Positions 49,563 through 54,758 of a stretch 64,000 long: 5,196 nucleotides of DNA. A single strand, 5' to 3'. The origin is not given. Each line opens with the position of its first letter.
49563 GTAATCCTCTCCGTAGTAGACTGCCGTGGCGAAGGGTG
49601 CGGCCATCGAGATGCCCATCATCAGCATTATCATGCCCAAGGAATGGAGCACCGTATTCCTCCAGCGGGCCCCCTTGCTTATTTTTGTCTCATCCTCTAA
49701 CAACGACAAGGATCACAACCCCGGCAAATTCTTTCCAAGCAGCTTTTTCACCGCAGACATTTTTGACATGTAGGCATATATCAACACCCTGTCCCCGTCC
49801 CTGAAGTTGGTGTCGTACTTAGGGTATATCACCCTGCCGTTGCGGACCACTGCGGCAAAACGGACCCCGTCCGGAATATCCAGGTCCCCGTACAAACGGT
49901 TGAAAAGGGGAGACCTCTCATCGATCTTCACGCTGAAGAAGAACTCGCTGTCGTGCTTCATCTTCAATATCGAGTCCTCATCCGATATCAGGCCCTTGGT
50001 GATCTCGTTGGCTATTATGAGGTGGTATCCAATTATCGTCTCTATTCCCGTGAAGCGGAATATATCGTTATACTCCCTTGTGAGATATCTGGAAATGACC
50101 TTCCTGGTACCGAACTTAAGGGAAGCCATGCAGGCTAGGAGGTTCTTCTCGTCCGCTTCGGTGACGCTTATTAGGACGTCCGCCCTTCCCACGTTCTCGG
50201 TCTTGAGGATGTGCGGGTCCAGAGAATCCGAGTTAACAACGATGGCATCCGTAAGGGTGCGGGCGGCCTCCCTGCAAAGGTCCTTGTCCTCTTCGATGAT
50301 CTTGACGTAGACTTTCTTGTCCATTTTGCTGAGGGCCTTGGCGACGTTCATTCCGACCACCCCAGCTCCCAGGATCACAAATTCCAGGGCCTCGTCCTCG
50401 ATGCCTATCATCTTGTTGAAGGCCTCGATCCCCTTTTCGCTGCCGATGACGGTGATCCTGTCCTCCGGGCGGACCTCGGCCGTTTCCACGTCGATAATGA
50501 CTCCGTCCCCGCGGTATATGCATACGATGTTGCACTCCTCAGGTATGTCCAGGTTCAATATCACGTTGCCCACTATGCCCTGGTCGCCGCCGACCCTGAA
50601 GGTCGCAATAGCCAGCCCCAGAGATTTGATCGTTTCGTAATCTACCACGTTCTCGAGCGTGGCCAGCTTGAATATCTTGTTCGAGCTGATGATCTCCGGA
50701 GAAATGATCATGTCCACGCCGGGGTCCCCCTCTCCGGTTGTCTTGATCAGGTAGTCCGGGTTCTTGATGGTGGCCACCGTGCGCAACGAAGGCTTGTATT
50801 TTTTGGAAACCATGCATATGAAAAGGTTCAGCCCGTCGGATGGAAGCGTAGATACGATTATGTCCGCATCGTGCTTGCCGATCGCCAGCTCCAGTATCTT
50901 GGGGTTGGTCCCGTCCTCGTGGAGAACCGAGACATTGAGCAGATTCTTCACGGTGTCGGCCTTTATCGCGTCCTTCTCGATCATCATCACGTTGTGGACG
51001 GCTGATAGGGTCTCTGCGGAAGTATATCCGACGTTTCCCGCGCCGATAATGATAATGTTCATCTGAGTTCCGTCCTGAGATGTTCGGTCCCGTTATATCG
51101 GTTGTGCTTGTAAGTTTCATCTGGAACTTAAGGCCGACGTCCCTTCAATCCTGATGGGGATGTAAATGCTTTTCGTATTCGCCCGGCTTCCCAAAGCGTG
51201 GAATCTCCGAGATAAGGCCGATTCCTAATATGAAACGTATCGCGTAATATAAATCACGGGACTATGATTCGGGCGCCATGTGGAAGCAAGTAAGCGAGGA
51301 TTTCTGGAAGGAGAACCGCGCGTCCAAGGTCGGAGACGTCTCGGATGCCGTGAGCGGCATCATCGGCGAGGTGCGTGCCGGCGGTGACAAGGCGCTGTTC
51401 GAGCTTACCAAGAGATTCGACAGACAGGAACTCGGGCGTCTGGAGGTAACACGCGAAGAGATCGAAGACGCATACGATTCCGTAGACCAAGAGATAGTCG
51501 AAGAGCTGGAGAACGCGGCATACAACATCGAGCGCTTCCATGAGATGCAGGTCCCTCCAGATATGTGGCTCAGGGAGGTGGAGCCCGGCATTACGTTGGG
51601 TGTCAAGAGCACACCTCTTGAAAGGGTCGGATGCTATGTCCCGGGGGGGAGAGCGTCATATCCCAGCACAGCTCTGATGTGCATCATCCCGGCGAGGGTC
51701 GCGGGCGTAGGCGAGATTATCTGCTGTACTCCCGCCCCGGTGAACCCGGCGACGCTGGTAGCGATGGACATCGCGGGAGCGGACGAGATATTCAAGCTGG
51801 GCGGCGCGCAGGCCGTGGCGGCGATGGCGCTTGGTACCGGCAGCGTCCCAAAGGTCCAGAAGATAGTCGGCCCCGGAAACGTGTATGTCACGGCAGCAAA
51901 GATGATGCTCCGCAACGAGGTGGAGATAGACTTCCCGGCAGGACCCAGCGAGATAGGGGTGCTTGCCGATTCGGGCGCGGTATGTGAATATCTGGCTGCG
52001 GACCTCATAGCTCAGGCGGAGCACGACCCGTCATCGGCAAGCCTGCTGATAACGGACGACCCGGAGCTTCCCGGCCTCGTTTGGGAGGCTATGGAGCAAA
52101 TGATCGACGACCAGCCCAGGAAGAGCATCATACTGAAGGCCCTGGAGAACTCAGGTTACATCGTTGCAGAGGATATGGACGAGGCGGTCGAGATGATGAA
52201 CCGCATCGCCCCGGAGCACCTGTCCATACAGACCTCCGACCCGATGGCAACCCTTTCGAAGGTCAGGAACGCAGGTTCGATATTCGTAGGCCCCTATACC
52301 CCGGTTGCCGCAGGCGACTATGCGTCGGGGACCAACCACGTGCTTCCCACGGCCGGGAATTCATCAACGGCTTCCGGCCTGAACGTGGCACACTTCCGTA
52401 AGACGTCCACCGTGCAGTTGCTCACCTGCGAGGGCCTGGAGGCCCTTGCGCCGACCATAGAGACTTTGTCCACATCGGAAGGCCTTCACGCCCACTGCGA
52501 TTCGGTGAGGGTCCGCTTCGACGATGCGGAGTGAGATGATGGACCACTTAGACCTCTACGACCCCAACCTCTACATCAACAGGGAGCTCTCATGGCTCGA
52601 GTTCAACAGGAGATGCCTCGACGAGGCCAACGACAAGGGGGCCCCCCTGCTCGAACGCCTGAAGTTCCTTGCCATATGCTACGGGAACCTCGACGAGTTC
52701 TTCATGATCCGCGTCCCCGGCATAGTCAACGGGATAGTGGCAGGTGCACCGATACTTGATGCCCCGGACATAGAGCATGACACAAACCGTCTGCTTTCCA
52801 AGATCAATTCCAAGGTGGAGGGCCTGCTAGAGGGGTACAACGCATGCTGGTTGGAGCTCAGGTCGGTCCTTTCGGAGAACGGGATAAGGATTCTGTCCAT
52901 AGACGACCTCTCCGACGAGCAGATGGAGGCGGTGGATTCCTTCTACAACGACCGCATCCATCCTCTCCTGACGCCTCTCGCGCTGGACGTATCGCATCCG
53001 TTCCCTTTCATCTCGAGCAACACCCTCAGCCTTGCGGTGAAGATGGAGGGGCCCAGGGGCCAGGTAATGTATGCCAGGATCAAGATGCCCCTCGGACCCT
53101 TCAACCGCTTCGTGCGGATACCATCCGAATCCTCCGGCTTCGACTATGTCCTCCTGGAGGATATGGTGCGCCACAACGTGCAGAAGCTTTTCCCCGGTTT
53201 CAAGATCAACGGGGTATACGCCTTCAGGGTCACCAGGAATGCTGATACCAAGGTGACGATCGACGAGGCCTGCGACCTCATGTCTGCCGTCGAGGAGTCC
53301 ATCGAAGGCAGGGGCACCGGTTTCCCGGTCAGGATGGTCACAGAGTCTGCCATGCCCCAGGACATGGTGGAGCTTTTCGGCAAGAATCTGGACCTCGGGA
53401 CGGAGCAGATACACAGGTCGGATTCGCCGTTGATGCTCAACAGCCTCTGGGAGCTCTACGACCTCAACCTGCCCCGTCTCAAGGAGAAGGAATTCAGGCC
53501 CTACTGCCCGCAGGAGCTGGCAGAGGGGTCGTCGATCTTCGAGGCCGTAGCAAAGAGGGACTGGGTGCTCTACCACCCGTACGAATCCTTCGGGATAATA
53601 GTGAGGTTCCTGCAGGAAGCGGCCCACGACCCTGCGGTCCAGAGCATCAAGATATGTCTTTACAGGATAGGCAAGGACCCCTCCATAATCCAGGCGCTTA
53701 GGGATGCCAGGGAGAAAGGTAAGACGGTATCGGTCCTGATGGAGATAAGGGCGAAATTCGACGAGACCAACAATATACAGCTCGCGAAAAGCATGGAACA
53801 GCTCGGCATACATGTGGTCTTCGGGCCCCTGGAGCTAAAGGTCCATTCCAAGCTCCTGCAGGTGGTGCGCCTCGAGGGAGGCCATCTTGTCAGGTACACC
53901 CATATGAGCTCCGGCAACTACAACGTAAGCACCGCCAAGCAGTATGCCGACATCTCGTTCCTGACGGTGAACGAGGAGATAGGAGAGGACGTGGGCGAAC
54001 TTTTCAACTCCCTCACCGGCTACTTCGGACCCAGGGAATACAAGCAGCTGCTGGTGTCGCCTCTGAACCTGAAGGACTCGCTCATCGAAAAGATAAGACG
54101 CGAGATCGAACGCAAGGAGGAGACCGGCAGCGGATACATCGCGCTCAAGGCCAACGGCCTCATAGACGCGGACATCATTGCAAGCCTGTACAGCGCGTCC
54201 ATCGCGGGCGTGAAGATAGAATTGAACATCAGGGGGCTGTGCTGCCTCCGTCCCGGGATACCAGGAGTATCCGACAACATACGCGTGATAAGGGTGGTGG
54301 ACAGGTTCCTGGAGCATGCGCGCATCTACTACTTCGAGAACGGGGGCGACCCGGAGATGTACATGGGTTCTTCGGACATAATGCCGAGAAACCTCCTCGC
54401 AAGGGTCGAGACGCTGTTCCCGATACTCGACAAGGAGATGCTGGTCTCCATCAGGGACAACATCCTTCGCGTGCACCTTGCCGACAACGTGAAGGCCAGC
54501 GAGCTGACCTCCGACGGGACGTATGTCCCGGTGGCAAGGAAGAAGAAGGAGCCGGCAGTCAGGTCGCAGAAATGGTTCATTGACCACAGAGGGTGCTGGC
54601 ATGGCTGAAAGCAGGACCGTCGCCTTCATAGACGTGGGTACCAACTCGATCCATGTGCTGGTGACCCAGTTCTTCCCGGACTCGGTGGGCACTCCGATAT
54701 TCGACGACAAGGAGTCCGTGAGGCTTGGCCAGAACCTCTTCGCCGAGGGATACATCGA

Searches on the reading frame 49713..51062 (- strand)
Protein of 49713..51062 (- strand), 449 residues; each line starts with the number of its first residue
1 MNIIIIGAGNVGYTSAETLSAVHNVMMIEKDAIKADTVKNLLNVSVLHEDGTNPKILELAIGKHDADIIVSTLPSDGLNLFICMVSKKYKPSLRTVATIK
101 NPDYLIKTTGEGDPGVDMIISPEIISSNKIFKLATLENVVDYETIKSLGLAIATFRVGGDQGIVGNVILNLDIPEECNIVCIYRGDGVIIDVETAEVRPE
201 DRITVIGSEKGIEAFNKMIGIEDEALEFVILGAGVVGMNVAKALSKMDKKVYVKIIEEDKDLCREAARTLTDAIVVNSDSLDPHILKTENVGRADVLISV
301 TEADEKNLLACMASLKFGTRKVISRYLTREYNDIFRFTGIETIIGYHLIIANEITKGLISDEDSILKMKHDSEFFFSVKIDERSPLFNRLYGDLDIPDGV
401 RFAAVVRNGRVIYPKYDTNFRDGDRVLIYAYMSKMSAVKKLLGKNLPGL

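Call 40: search_protein_families(library=pfam, proteins=[window:49713-51062:-], max_evalue=0.001)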
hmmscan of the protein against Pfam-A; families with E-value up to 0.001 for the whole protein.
window:49713-51062:- (449 aa): 11 families
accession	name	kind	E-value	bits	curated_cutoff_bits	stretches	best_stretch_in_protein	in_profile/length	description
PF02254.24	TrkA_N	-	2.9e-42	144.1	23.8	2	228-344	1-114/116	TrkA-N domain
PF02080.26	TrkA_C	-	1.9e-18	66.6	27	2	376-443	2-71/71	TrkA-C domain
PF07992.20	Pyr_redox_2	-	1.7e-07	31.4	26.1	1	217-273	132-188/291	Pyridine nucleotide-disulphide oxidoreductase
PF01262.27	AlaDh_PNT_C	-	8.7e-07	29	23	0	227-299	30-98/214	Alanine dehydrogenase/PNT, C-terminal domain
PF03435.24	Sacchrp_dh_NADP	-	1.4e-06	29.1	25.1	0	3-74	1-77/129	Saccharopine dehydrogenase NADP binding domain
PF00070.33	Pyr_redox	-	8.5e-06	26.6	22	0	228-268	2-44/82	Pyridine nucleotide-disulphide oxidoreductase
PF13450.12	NAD_binding_8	-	9.4e-05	23.1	21.9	0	230-263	1-32/68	NAD(P)-binding Rossmann-like domain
PF01266.30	DAO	-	0.00016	21.7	27.9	0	228-266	2-38/353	FAD dependent oxidoreductase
PF01210.29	NAD_Gly3P_dh_N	-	0.00039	20.9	23.1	0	3-100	2-104/158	NAD-dependent glycerol-3-phosphate dehydrogenase N-terminus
PF03807.23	F420_oxidored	-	0.00089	20.3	21.6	0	3-48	2-50/94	NADP oxidoreductase coenzyme F420-dependent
PF13454.12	NAD_binding_9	-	0.00091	19.7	21.8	0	229-333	1-105/155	FAD-NAD(P)-binding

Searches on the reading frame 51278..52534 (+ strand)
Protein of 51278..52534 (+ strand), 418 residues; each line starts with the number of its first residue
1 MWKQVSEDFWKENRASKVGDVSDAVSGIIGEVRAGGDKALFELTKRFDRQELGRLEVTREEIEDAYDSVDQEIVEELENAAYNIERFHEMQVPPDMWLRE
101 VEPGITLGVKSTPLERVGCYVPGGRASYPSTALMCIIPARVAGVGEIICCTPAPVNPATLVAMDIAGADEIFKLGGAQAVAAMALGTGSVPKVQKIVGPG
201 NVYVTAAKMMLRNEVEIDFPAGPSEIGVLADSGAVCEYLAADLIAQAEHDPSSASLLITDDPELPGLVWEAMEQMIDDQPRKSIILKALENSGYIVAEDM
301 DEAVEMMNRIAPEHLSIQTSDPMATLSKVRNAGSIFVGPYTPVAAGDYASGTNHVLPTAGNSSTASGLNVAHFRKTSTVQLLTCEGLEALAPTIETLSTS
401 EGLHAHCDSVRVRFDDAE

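Call 40: search_protein_families(library=pfam, proteins=[window:51278-52534:+], max_evalue=0.001)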
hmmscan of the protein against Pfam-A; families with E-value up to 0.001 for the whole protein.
window:51278-52534:+ (418 aa): 1 family
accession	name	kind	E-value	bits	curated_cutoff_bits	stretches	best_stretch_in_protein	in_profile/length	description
PF00815.25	Histidinol_dh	-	6e-160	533.2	27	1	14-414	4-411/411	Histidinol dehydrogenase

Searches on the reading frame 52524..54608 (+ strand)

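Call 40: search_protein_families(library=pfam, proteins=[window:52524-54608:+], max_evalue=0.001)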
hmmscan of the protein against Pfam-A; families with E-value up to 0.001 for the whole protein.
window:52524-54608:+ (694 aa): 5 families
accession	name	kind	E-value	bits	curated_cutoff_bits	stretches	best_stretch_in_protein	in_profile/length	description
PF17941.7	PP_kinase_C_1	-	5.3e-64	215.3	25.7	1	337-500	1-164/167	Polyphosphate kinase C-terminal domain 1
PF13090.12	PP_kinase_C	-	1.5e-62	210.5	25.8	1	509-682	1-172/172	Polyphosphate kinase C-terminal domain 2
PF02503.22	PP_kinase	-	2.2e-52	177.9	31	1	132-311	1-183/183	Polyphosphate kinase middle domain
PF13089.11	PP_kinase_N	-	1.1e-29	103.3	23.8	1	17-123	1-106/107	Polyphosphate kinase N-terminal domain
PF13091.12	PLDc_2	-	6.5e-07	29.7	27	1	371-496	8-130/132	PLD-like domain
